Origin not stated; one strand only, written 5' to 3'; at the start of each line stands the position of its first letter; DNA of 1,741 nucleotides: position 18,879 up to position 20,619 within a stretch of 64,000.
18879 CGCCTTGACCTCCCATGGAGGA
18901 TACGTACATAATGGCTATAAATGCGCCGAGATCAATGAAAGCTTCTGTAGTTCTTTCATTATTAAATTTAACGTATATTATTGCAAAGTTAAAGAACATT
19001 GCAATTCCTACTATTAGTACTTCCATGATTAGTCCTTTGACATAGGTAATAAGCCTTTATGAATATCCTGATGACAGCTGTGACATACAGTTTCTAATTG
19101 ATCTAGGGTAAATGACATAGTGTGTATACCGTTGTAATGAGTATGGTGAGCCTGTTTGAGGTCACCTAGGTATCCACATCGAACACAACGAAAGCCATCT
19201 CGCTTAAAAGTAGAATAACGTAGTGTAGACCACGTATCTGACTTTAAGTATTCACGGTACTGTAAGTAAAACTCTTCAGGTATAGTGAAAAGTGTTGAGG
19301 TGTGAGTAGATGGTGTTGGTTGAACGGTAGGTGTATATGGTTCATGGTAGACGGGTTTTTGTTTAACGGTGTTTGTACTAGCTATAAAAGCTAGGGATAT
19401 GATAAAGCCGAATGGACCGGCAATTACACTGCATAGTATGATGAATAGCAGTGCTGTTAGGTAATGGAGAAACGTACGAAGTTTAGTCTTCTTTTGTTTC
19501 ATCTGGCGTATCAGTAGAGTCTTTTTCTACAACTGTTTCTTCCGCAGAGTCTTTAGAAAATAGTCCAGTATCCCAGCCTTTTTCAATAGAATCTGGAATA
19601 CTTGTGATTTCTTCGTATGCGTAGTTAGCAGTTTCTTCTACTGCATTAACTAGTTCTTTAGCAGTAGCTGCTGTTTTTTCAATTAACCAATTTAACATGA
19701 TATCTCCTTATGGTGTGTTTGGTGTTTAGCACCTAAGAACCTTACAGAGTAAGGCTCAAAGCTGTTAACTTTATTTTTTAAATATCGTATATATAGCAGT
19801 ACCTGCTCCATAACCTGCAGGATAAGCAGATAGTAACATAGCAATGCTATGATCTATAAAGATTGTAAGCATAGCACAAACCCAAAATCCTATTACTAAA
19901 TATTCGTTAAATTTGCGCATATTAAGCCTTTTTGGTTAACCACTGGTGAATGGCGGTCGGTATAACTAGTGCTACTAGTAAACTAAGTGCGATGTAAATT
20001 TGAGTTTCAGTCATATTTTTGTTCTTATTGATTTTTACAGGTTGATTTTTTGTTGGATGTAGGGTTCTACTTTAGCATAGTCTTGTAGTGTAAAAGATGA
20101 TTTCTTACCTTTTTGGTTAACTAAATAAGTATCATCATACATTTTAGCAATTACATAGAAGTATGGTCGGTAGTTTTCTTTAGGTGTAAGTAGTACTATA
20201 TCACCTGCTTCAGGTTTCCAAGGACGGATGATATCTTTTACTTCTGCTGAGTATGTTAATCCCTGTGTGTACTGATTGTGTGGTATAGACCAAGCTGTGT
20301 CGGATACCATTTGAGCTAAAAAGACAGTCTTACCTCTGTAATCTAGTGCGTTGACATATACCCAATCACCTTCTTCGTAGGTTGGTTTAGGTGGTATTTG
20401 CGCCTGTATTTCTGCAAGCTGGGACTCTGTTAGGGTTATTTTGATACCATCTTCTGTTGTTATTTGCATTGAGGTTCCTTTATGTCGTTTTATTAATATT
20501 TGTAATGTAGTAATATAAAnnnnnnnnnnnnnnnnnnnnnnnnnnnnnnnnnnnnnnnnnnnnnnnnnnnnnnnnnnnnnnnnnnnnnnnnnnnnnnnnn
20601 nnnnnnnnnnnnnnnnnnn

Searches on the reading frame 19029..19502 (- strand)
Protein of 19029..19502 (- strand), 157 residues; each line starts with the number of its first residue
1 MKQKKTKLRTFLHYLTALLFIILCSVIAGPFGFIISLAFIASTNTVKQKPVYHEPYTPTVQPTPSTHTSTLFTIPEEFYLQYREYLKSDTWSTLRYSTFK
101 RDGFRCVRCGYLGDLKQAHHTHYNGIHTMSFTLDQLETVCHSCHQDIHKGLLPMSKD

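Call 41: search_protein_families(library=pfam, proteins=[window:19029-19502:-], max_evalue=0.01)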
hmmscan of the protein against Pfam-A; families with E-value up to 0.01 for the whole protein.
window:19029-19502:- (157 aa): 1 family
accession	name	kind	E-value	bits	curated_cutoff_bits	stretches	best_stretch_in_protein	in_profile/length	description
PF01844.29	HNH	-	0.0088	16.6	21.4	0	106-149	1-46/47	HNH endonuclease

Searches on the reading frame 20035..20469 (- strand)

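Call 41: search_protein_families(library=pfam, proteins=[window:20035-20469:-], max_evalue=0.01)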
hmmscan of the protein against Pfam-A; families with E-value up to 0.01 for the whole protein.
window:20035-20469:- (144 aa): 1 family
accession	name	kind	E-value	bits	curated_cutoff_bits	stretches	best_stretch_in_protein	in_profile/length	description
PF14106.11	DUF4279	-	0.0034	18.1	25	1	27-114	18-93/116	Domain of unknown function (DUF4279)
